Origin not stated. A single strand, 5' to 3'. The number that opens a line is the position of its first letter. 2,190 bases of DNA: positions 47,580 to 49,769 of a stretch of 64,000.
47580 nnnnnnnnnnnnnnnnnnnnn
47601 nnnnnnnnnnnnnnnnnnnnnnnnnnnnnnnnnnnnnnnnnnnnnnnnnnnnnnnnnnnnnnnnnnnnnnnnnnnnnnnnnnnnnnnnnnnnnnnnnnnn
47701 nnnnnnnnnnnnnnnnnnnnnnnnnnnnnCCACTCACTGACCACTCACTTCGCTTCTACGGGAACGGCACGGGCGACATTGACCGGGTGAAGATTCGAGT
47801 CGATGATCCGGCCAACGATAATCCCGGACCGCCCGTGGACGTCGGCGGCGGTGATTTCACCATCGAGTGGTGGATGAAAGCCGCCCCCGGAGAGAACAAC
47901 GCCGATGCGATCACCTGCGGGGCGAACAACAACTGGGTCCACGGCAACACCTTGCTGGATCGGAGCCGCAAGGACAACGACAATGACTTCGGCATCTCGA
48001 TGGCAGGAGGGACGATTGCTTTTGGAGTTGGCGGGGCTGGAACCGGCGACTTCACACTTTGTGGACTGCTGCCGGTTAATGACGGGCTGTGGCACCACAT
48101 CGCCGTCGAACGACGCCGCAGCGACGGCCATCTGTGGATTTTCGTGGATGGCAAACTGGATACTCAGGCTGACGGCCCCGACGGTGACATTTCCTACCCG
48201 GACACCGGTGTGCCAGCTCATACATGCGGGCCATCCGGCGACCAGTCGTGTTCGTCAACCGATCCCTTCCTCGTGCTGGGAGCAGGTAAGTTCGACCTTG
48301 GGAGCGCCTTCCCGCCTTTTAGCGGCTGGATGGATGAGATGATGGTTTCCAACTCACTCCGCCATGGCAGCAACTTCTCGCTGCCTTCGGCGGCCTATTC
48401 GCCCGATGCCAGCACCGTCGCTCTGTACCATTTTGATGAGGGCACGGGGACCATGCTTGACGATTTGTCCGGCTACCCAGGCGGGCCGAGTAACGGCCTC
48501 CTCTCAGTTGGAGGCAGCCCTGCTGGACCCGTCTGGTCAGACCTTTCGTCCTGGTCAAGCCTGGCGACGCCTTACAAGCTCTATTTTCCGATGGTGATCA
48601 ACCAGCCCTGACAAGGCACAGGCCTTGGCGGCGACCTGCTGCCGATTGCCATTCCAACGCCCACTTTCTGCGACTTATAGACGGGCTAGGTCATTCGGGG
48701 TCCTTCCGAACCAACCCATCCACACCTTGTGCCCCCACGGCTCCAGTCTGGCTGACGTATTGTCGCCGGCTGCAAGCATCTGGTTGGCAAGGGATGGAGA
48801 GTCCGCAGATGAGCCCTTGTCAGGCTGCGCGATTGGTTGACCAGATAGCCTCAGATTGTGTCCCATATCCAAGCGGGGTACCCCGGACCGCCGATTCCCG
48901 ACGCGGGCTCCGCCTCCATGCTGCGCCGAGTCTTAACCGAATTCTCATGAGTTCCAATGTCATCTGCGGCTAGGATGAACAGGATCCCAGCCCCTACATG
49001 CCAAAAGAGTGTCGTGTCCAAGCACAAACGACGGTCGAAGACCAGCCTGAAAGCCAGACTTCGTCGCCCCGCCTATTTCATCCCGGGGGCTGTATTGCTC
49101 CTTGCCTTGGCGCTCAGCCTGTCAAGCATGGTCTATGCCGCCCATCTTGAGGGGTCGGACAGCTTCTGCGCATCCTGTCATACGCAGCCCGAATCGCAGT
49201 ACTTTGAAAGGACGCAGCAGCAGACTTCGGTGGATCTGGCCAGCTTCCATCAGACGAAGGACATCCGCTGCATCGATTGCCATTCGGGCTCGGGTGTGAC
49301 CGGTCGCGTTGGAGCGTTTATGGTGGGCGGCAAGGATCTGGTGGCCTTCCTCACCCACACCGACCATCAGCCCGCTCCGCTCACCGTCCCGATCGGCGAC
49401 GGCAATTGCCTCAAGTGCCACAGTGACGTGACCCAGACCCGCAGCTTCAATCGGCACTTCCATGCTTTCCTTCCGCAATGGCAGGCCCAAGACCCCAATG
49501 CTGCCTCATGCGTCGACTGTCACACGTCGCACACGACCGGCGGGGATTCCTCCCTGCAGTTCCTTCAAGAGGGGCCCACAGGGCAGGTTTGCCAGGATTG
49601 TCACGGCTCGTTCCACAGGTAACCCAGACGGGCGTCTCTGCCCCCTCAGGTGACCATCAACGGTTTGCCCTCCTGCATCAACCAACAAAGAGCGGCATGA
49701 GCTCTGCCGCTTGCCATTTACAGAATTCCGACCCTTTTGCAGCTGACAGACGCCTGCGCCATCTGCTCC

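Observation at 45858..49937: Shared short C-terminal motif [HY]-[KT]-[LF]-[FY]-x-P-[LM]-[VI]-I on three secreted enzymes within 6 kb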

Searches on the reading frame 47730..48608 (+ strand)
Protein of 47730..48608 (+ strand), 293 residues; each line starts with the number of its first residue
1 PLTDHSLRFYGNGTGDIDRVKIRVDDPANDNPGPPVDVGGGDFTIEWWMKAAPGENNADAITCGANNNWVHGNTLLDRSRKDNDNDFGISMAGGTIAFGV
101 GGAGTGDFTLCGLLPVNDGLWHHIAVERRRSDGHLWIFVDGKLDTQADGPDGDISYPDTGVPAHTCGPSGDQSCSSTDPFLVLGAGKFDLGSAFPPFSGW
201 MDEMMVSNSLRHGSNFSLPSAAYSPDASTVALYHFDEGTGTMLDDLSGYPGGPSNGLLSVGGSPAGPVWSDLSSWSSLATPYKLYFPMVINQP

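Call 23: find_homologous_proteins(query=window:47730-48608:+, max_evalue=1e-10)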
Query window:47730-48608:+ (293 aa): 1253 proteins with E <= 1e-10 among 3180 candidates; the best 120 are listed.
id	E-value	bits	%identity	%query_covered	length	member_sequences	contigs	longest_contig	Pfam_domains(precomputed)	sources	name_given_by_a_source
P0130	3.7e-108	380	62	91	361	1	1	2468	PF13385.14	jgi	jgi:hypothetical protein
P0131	2.8e-106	374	58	97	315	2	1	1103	PF07953.21,PF13385.14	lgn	-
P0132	7.2e-106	372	60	91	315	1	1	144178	PF13385.14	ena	-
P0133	2.8e-105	370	59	92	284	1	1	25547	PF13385.14,PF02210.32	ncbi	-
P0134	1.2e-104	368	58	94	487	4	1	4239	PF13385.14,PF00395.26,PF02210.32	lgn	-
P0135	6.3e-104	366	60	93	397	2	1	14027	PF13385.14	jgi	-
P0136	1.1e-103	365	58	90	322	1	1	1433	PF07953.21,PF13385.14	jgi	jgi:hypothetical protein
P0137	1.3e-103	365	59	93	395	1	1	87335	PF13385.14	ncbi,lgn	ncbi:MAG: LamG-like jellyroll fold domain-containing protein [bacterium]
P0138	1.5e-103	365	60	91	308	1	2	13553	PF13385.14,PF02210.32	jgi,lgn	jgi:hypothetical protein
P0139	2.0e-103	364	60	90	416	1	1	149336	PF13385.14,PF13860.13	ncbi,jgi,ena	-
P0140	2.5e-103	364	58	92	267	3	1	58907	PF13385.14,PF02210.32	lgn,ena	-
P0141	4.5e-103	363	58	90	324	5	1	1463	PF13385.14,PF02210.32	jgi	-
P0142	7.9e-103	362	58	93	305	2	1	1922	PF13385.14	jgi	jgi:hypothetical protein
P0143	1.3e-102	362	59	90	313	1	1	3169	PF07953.21,PF13385.14,PF02210.32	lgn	-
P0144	1.6e-102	361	60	91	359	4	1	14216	PF13385.14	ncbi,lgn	-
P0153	8.3e-102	359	58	91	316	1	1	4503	PF13385.14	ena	-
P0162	8.0e-100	352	52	98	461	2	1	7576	PF13385.14,PF00353.26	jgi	jgi:hypothetical protein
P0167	9.4e-99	349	56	93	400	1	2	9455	PF13385.14,PF18962.8,PF13860.13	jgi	jgi:hypothetical protein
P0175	4.9e-98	347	58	91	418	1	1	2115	PF13385.14,PF00353.26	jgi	jgi:hypothetical protein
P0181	1.4e-97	345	55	98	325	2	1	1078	PF07953.21,PF13385.14,PF02210.32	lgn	-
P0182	1.4e-97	345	56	91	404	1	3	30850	PF13385.14,PF00353.26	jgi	jgi:hypothetical protein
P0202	3.7e-96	340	52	98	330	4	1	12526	PF13385.14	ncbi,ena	-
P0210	2.7e-95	338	52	96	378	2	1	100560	PF13385.14,PF18962.8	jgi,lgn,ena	-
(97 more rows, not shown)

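Call 74: predict_structure(alignment_id=A6)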
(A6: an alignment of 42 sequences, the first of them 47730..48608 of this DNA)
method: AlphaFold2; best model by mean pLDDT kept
length: 293 residues; sequences in the alignment: 42
mean_pLDDT: 86.5   pTM: 0.87
mean pLDDT of the five models: 86.5, 86.1, 84.9, 83.5, 83.2
residues with pLDDT >= 90: 186; 70-90: 57; 50-70: 40; < 50: 10
segments of 3 or more residues with pLDDT < 50: 280-287
pLDDT, mean of each block of 10 residues (from residue 1): 82 88 79 79 98 95 96 92 86 98 91 98 98 98 97 79 56 64 82 89 97 96 95 92 93 89 92 74 47 52
secondary structure, 60 per line:
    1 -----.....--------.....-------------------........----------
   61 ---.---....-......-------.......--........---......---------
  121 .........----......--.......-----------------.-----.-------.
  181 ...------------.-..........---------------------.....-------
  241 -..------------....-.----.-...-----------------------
elements in order: E6-10 E19-23 E43-50 H68-71 E73-78 E86-92 E95-102 E106-111 E121-129 E134-139 E142-148 E180-183 E198-207 E229-233 E256-259 E268-270

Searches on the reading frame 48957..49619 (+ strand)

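Call 40: search_protein_families(library=pfam, proteins=[window:48957-49619:+], max_evalue=0.001)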
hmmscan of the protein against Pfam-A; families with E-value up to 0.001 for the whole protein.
window:48957-49619:+ (221 aa): 6 families
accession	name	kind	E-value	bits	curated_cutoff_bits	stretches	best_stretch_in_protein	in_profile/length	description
PF14537.11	Cytochrom_c3_2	-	3.7e-09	37.4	25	1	145-216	23-78/79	Cytochrome c3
PF14522.11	Cytochrome_C7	-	5.2e-09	36.2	24.8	1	147-216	12-66/67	Cytochrome c7 and related cytochrome c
PF09699.15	Paired_CXXCH_1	-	9.8e-08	32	20.6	1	183-219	7-39/41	Doubled CXXCH motif (Paired_CXXCH_1)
PF22113.1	Mtrc-MtrF_II-IV_dom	-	1.2e-07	31.8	30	0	69-112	121-166/176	Outer membrane cytochrome MtrC/MtrF-like, domains II/IV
PF03264.19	Cytochrom_NNT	-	0.00023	21.4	24.1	1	57-129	25-92/174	NapC/NirT cytochrome c family, N-terminal region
PF02085.21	Cytochrom_CIII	-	0.00026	21.7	22.9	0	70-110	48-83/101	Class III cytochrome C family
